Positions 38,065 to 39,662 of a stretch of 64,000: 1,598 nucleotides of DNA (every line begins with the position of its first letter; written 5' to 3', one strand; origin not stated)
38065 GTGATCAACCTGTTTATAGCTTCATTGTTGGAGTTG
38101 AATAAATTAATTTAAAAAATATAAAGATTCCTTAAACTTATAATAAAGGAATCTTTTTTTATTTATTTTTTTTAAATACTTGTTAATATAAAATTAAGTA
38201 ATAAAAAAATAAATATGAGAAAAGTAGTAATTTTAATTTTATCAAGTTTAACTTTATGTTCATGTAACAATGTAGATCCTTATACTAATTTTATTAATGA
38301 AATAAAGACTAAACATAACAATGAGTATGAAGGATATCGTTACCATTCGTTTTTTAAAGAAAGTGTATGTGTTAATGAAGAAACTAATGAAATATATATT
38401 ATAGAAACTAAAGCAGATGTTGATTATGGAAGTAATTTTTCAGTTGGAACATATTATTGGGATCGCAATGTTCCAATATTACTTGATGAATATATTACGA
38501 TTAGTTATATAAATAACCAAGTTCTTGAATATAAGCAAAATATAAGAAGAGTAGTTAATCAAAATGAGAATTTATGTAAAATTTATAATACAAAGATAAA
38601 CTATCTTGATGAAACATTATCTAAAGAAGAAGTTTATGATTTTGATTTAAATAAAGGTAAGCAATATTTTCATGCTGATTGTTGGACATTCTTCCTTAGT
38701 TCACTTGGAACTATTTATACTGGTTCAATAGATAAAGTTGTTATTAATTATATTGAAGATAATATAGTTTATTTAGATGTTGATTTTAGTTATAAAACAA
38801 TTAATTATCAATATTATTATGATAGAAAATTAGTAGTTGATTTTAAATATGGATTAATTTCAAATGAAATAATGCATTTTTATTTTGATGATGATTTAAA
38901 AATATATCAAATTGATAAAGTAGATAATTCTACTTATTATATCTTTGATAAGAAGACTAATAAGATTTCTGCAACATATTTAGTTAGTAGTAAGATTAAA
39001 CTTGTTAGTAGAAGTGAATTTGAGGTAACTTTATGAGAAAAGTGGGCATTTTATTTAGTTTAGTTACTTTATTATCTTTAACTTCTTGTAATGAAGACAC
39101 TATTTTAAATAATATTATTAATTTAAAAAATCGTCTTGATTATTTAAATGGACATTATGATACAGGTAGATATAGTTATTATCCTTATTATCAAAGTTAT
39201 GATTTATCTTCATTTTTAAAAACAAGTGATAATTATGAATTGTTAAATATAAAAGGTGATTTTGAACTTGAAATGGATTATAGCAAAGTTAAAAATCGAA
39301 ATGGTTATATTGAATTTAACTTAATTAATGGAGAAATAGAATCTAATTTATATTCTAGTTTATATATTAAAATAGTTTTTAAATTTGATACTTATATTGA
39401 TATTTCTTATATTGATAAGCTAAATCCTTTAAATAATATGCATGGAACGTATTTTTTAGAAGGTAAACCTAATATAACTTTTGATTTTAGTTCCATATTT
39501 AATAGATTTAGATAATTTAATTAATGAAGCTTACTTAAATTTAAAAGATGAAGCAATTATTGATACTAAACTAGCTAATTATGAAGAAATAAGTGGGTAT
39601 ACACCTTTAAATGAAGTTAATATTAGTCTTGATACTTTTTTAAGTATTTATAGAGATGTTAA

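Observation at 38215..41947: Tandemly duplicated, translationally coupled two-lipoprotein cassette of unrecognised family inserted between yloV(fakA-like) and plsX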

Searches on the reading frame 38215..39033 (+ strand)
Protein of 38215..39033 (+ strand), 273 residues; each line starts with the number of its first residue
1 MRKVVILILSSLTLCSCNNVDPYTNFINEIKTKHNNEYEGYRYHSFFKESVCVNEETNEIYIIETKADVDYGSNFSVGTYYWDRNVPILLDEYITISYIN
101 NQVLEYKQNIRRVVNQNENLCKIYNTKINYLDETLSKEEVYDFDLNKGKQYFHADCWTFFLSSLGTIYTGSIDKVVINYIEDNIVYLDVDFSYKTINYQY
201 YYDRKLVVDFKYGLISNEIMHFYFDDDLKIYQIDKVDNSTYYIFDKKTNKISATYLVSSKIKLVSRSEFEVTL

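Call 3: search_protein_families(library=pfam, proteins=[window:38215-39033:+], max_evalue=1)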
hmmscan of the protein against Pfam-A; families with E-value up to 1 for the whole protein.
window:38215-39033:+ (273 aa): 0 families

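Call 4: search_protein_families(library=ncbifam, proteins=[window:38215-39033:+], max_evalue=1)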
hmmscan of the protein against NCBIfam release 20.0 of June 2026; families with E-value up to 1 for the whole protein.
window:38215-39033:+ (273 aa): 1 family
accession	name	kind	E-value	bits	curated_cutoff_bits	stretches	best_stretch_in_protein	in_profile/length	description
NF033141.0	blaZ_gen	exception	0.0023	17.2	500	1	1-68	1-68/281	BlaZ-like penicillin-hydrolyzing class A beta-lactamase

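Call 35: search_protein_families(library=padloc, proteins=[window:38215-39033:+], max_evalue=1)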
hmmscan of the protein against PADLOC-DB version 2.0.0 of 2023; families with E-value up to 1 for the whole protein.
window:38215-39033:+ (273 aa): 0 families

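Call 70: search_protein_families(library=phrogs, proteins=[window:38215-39033:+], max_evalue=0.1)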
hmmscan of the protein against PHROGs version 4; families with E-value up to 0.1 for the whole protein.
window:38215-39033:+ (273 aa): 1 family
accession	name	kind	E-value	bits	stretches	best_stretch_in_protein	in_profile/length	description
phrog_902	-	unknown function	0.092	14.1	0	1-59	8-71/118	-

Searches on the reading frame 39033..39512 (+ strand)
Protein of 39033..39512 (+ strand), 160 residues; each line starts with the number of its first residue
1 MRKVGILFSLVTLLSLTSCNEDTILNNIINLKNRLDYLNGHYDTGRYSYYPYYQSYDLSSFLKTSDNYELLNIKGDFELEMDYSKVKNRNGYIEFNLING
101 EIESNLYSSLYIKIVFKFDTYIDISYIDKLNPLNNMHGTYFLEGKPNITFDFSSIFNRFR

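Call 3: search_protein_families(library=pfam, proteins=[window:39033-39512:+], max_evalue=1)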
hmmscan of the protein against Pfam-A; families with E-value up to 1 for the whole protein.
window:39033-39512:+ (160 aa): 1 family
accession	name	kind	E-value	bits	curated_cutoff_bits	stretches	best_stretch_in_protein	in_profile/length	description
PF21503.2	Sas-6_helical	-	0.088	13.4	27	1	53-74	14-35/37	Centriolar protein SAS, helical domain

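Call 4: search_protein_families(library=ncbifam, proteins=[window:39033-39512:+], max_evalue=1)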
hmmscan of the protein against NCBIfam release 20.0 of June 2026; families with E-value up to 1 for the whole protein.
window:39033-39512:+ (160 aa): 0 families
